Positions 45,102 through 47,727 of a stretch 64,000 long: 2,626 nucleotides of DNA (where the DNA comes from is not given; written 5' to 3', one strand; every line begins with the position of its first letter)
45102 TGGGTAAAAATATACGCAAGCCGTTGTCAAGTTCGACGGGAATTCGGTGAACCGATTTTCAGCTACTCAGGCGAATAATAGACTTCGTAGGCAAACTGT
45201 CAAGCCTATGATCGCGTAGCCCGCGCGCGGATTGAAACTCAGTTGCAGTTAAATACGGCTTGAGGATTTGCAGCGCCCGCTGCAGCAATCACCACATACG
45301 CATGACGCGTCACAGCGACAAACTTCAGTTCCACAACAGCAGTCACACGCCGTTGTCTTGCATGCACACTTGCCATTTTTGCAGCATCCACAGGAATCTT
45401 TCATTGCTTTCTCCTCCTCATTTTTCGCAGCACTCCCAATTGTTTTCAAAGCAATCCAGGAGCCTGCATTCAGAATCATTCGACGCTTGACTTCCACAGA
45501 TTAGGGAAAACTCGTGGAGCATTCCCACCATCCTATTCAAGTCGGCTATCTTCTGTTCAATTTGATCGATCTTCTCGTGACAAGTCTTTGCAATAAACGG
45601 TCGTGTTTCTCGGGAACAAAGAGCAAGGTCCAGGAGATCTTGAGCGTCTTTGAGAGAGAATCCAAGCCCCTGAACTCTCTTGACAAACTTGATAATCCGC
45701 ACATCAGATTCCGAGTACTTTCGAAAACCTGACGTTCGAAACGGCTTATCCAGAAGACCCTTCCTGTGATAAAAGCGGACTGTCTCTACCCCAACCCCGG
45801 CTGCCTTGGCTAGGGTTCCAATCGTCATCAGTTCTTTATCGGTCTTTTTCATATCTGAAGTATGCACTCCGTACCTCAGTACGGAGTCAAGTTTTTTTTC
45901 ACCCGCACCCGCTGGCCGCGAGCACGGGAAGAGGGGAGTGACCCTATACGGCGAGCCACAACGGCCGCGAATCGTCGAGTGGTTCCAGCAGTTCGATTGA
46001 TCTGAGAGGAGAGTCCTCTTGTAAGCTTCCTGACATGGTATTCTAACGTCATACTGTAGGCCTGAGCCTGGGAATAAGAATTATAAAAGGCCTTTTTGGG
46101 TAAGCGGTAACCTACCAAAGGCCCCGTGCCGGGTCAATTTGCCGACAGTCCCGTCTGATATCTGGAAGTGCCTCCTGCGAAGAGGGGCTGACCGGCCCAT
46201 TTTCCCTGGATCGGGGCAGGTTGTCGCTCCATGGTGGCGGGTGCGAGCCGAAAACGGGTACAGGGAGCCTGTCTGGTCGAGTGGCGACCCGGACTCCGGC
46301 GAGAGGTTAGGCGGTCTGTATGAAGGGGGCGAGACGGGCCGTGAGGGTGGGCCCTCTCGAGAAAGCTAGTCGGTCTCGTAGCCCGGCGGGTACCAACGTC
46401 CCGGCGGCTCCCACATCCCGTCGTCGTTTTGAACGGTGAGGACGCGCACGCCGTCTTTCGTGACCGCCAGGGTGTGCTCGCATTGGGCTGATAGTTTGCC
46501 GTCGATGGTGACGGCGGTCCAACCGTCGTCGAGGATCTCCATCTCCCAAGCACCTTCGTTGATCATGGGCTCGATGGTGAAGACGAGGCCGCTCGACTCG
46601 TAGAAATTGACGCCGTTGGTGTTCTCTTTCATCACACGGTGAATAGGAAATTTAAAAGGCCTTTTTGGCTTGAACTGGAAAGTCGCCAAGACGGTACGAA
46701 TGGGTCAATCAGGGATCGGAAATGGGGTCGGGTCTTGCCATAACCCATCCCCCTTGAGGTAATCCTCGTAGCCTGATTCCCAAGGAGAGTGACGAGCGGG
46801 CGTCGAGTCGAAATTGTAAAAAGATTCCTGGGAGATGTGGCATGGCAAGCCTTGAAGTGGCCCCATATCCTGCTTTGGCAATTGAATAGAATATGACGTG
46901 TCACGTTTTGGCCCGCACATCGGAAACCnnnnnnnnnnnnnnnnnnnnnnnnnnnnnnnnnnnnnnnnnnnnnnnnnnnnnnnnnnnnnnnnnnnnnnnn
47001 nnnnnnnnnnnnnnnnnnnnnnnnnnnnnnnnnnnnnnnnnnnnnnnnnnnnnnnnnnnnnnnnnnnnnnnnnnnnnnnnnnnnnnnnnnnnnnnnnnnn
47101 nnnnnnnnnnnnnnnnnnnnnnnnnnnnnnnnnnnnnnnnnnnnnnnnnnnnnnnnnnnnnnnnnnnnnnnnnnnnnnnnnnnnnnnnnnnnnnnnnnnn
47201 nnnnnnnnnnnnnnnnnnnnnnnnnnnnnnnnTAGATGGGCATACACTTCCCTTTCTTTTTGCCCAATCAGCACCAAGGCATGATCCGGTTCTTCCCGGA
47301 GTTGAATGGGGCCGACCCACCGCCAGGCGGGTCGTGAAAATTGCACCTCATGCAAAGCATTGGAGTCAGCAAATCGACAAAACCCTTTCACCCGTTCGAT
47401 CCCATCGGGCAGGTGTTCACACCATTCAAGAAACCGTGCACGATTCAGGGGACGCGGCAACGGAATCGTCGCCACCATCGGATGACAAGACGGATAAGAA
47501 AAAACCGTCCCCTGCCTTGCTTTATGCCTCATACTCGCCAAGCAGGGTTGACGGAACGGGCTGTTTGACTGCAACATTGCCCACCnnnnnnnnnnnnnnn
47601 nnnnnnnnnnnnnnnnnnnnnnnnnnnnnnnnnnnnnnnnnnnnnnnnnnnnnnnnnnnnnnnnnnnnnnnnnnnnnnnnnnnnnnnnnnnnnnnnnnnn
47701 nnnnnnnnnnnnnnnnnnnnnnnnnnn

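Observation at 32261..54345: A 35-36 nt direct repeat of the tRNA-Ser 3' end brackets a ~22 kb one-stranded island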

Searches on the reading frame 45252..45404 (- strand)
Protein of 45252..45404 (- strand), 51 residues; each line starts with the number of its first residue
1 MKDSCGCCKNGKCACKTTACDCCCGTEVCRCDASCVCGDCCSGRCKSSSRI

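Call 26: search_protein_families(library=pfam, proteins=[window:45252-45404:-], max_evalue=0.1)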
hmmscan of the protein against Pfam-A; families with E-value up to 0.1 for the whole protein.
seq(51 aa): 0 families

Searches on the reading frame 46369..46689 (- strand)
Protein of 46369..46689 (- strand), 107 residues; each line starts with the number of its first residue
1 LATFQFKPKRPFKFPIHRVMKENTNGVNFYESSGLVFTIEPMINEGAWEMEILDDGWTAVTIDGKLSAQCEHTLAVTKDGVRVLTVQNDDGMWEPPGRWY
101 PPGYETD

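Call 26: search_protein_families(library=pfam, proteins=[window:46369-46689:-], max_evalue=0.1)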
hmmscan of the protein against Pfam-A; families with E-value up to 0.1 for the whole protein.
seq(107 aa): 0 families

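Call 74: search_solved_structures(query=window:46369-46689:-, max_evalue=0.01)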
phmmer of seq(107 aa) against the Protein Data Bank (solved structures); distinct sequences matched with E-value up to 0.01: 49.
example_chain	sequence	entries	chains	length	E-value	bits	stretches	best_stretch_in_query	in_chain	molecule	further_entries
4fo7_A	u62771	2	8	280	1.6e-18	70.2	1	26-91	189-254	Methionine aminopeptidase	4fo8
4juq_A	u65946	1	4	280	1.6e-18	70.2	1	26-91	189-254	Methionine aminopeptidase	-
8bqd_x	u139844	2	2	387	2.4e-17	66.4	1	32-91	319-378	Methionine aminopeptidase 1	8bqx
6mrf_A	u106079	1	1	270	3.3e-17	66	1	26-90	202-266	Methionine aminopeptidase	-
3tb5_A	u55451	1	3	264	7.3e-17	64.8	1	32-90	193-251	Methionine aminopeptidase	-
4u6w_A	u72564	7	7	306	2.9e-16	62.9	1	32-89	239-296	Methionine aminopeptidase 1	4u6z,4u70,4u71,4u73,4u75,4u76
5yr4_A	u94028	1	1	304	2.9e-16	62.9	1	32-89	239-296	Methionine aminopeptidase 1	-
5ykp_A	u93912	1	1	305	2.9e-16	62.9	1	32-89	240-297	Methionine aminopeptidase 1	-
4u1b_A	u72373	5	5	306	3.1e-16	62.8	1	32-89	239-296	Methionine aminopeptidase 1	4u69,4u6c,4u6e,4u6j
5yr5_A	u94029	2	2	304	3.1e-16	62.8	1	32-89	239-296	Methionine aminopeptidase 1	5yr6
2g6p_A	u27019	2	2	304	3.1e-16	62.8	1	32-89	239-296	Methionine aminopeptidase 1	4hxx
4fli_A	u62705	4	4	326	3.3e-16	62.7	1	32-89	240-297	Methionine aminopeptidase 1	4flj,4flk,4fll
8p2k_MA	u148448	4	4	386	3.3e-16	62.7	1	32-89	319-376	Methionine aminopeptidase 1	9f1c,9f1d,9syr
4iu6_A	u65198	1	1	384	3.3e-16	62.7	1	32-89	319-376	Methionine aminopeptidase 1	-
5yr7_A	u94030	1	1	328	3.4e-16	62.7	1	32-89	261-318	Methionine aminopeptidase 1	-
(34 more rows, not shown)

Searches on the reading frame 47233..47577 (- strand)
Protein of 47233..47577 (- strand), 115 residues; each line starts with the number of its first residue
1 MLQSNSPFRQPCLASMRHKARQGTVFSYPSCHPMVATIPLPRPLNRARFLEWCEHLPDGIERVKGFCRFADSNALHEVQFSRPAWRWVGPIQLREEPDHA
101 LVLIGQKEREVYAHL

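Call 26: search_protein_families(library=pfam, proteins=[window:47233-47577:-], max_evalue=0.1)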
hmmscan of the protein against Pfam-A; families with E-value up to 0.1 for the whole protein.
seq(115 aa): 2 families
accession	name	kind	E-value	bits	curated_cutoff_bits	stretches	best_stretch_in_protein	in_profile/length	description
PF07683.19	CobW_C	-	1.4e-10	41.4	22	1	38-107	6-80/94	Cobalamin synthesis protein cobW C-terminal domain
PF23319.1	CobW_C_DAAF9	-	0.013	15.8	27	0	41-80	8-56/69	DAAF9 CobW_C-like domain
